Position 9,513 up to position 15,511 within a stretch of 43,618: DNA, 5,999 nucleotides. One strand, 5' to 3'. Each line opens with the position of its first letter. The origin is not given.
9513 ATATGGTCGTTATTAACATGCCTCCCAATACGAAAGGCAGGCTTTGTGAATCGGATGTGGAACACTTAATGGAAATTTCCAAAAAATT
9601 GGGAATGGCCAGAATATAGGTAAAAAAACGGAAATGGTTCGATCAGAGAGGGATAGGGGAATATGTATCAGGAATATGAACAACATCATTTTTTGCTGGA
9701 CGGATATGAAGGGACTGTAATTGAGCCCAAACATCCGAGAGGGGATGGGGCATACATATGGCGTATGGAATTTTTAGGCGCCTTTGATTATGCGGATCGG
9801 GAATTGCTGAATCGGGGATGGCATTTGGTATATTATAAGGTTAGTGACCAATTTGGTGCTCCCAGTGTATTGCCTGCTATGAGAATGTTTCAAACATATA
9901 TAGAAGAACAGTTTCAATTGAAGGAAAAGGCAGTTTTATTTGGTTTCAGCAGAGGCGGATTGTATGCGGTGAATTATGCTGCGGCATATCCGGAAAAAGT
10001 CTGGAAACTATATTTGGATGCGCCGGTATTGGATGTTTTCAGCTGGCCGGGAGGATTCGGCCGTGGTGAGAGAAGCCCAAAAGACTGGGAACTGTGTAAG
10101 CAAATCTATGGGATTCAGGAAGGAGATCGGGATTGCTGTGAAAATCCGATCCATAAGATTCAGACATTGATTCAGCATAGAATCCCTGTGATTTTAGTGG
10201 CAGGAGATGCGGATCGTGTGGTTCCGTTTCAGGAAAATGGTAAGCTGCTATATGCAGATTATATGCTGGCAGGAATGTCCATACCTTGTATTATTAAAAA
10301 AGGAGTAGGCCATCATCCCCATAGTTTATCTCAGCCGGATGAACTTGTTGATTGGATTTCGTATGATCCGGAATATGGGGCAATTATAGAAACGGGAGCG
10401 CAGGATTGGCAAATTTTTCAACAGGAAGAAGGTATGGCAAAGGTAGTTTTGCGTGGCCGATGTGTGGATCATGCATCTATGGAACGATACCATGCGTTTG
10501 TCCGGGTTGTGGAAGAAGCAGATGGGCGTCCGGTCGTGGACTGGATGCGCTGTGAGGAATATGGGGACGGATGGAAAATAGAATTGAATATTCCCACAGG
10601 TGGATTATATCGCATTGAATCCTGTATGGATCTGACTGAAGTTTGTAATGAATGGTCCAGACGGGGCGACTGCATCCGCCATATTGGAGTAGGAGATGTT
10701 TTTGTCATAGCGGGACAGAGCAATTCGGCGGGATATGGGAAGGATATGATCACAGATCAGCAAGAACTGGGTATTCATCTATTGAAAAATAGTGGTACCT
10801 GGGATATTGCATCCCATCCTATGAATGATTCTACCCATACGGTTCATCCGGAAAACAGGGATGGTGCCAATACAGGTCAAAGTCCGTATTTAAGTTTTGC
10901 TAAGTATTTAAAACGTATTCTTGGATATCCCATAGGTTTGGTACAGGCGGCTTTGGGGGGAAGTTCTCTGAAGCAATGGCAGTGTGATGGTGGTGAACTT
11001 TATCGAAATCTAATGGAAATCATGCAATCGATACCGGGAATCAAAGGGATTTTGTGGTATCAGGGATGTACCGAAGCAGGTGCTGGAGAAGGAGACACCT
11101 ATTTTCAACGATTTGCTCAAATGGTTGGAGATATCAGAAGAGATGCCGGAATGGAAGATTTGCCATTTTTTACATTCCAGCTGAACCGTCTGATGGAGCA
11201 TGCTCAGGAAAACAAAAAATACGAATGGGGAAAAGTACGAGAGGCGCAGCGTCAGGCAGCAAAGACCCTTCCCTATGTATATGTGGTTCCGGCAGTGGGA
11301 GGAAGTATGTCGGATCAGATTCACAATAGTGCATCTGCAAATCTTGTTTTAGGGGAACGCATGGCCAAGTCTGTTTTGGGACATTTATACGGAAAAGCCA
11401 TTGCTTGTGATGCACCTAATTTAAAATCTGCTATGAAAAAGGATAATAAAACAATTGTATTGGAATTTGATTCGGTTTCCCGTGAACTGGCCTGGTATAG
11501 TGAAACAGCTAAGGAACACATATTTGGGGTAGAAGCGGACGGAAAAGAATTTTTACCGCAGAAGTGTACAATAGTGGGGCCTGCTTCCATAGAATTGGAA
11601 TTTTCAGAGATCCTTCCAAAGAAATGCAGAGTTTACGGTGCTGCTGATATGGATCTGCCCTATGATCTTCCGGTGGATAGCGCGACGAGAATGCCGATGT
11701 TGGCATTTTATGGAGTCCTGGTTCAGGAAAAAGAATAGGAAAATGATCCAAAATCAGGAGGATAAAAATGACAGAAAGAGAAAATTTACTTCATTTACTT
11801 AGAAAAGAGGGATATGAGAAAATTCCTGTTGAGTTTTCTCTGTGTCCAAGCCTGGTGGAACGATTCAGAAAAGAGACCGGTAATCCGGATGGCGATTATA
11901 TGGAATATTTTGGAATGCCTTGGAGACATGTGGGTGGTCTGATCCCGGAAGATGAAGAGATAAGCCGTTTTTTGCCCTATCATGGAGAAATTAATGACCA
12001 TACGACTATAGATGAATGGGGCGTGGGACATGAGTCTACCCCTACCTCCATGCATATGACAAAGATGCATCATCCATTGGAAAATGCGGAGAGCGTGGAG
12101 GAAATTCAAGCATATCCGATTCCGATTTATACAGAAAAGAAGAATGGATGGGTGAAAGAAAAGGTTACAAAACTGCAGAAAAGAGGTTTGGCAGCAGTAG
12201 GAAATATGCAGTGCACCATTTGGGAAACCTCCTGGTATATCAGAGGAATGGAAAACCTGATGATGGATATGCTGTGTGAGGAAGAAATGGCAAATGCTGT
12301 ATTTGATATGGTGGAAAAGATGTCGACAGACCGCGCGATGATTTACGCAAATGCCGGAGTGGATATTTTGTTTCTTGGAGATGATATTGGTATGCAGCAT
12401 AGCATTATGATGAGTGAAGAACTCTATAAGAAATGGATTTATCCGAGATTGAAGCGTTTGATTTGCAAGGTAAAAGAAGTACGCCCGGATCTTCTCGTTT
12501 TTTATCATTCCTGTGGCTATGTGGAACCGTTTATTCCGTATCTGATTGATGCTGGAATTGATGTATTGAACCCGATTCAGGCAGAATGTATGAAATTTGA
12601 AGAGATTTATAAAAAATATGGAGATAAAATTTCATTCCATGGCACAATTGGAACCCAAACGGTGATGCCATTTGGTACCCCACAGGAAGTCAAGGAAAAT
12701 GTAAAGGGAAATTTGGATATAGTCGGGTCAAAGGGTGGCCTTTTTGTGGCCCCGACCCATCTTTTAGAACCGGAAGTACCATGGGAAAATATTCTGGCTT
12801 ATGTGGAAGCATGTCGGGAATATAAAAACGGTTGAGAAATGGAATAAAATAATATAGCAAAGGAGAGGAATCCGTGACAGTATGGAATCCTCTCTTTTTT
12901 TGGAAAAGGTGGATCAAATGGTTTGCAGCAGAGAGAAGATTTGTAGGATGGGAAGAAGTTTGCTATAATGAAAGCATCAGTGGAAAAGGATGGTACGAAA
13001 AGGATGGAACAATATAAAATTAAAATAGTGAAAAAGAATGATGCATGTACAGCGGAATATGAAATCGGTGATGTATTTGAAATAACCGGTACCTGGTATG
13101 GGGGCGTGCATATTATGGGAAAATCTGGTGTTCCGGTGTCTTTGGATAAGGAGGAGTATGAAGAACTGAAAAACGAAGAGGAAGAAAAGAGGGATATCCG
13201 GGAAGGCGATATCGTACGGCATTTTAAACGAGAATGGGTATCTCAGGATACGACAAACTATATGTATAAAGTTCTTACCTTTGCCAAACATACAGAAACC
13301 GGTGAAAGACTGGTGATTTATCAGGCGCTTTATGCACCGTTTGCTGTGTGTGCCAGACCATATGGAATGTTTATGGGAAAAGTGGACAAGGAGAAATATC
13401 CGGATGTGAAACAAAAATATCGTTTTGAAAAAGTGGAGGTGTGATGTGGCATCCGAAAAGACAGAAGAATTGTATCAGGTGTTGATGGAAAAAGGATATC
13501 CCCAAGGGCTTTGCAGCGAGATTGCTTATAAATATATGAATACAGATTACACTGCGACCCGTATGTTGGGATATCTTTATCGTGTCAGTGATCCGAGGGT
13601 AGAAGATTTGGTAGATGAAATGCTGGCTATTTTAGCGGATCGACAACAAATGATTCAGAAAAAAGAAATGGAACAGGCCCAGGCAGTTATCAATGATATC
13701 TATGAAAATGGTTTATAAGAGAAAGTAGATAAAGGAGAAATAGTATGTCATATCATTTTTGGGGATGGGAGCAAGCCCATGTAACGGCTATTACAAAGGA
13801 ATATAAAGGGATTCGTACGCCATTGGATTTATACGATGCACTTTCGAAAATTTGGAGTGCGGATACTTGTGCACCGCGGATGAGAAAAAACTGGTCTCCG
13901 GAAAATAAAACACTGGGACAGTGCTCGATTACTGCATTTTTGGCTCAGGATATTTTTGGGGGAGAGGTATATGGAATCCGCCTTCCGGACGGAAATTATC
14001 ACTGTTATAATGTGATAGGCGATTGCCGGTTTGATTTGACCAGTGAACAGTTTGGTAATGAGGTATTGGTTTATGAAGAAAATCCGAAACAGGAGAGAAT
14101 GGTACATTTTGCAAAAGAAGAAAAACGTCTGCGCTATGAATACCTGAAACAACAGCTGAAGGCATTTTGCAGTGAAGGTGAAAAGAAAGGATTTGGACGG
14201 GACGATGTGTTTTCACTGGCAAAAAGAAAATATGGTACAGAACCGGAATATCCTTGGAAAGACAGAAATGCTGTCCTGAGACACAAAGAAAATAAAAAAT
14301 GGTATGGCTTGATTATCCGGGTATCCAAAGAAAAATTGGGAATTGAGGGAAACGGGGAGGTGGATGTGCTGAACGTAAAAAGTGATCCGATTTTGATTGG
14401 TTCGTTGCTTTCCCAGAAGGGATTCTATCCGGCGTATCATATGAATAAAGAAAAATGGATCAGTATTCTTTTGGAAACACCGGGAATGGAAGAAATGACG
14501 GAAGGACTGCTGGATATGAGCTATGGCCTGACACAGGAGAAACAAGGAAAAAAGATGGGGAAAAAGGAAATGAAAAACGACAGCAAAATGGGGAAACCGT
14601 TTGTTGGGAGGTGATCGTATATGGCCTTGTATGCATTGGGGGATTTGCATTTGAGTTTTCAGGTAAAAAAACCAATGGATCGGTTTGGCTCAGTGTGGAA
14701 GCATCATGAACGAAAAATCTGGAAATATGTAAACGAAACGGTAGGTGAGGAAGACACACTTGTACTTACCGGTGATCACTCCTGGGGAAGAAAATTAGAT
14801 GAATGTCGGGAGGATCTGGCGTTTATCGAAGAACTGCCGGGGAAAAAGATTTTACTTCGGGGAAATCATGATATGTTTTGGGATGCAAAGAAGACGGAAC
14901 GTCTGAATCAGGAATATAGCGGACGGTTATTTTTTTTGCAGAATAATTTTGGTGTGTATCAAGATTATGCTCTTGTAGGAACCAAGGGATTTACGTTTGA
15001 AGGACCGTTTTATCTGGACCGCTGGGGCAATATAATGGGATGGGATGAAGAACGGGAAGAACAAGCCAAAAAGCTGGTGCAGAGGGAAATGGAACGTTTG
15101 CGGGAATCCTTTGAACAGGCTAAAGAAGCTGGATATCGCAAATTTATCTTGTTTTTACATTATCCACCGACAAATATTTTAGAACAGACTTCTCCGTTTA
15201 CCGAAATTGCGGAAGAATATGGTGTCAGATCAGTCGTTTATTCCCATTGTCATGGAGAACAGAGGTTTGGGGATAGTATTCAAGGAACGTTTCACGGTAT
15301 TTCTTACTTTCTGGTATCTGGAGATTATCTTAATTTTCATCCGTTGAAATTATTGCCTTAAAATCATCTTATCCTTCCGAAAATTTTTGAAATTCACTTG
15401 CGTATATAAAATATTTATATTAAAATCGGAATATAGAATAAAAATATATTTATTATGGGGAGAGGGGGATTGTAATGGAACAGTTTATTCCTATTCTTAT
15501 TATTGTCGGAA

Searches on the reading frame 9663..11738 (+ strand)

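Call 10: search_protein_families(library=pfam, proteins=[window:9663-11738:+], max_evalue=0.001)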
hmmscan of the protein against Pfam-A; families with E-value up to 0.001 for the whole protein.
window:9663-11738:+ (691 aa): 4 families
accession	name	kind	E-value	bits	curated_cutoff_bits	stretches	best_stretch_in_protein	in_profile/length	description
PF03629.24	SASA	-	1.2e-44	153.1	24.8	1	344-572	2-225/226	Carbohydrate esterase, sialic acid-specific acetylesterase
PF00561.26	Abhydrolase_1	-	3.6e-06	27.3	25.8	1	76-128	59-109/245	alpha/beta hydrolase fold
PF12146.15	Hydrolase_4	-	3.6e-05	23.6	27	0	78-125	67-113/239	Serine aminopeptidase, S33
PF12697.13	Abhydrolase_6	-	0.00026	22.2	26.3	0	77-230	55-216/217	Alpha/beta hydrolase family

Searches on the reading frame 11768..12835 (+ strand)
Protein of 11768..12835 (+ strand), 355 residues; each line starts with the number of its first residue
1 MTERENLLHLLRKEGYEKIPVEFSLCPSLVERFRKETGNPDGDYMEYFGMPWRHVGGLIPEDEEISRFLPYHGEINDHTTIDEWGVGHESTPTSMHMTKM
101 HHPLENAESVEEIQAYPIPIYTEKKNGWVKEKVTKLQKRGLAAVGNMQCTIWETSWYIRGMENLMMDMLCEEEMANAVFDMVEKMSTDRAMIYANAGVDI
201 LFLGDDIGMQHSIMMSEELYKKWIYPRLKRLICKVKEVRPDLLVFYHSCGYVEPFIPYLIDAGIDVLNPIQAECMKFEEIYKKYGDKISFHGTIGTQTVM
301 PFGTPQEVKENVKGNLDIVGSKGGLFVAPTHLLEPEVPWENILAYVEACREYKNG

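Call 63: search_protein_families(library=pfam, proteins=[window:11768-12835:+], max_evalue=0.001)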
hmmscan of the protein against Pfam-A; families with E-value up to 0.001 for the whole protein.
window:11768-12835:+ (355 aa): 1 family
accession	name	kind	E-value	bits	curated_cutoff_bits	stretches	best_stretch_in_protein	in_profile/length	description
PF01208.23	URO-D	-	3.4e-25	89.2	23.9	1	108-352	100-346/346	Uroporphyrinogen decarboxylase (URO-D)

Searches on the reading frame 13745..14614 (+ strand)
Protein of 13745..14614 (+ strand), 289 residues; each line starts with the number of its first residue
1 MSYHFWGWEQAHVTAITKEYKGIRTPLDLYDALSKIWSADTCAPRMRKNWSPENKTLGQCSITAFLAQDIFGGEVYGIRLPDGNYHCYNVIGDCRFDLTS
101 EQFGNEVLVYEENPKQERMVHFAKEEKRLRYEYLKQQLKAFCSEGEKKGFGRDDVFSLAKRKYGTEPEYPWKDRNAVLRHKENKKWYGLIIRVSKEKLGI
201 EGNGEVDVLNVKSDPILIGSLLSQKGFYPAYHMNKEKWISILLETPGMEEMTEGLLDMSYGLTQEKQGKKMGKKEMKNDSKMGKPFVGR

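Call 63: search_protein_families(library=pfam, proteins=[window:13745-14614:+], max_evalue=0.001)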
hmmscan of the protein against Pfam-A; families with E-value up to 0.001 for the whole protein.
window:13745-14614:+ (289 aa): 2 families
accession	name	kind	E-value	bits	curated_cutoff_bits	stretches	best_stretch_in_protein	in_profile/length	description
PF24585.1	YunG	-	2.4e-38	131.3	27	1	26-140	2-113/116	YunG protein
PF04237.18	YjbR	-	8e-15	55.7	30.1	1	162-261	3-87/88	YjbR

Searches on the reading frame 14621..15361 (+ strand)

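Call 63: search_protein_families(library=pfam, proteins=[window:14621-15361:+], max_evalue=0.001)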
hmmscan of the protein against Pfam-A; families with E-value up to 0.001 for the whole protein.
window:14621-15361:+ (246 aa): 1 family
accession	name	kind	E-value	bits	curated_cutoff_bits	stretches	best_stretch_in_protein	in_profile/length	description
PF00149.33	Metallophos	-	5.3e-13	50.3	21.5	1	3-211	3-189/191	Calcineurin-like phosphoesterase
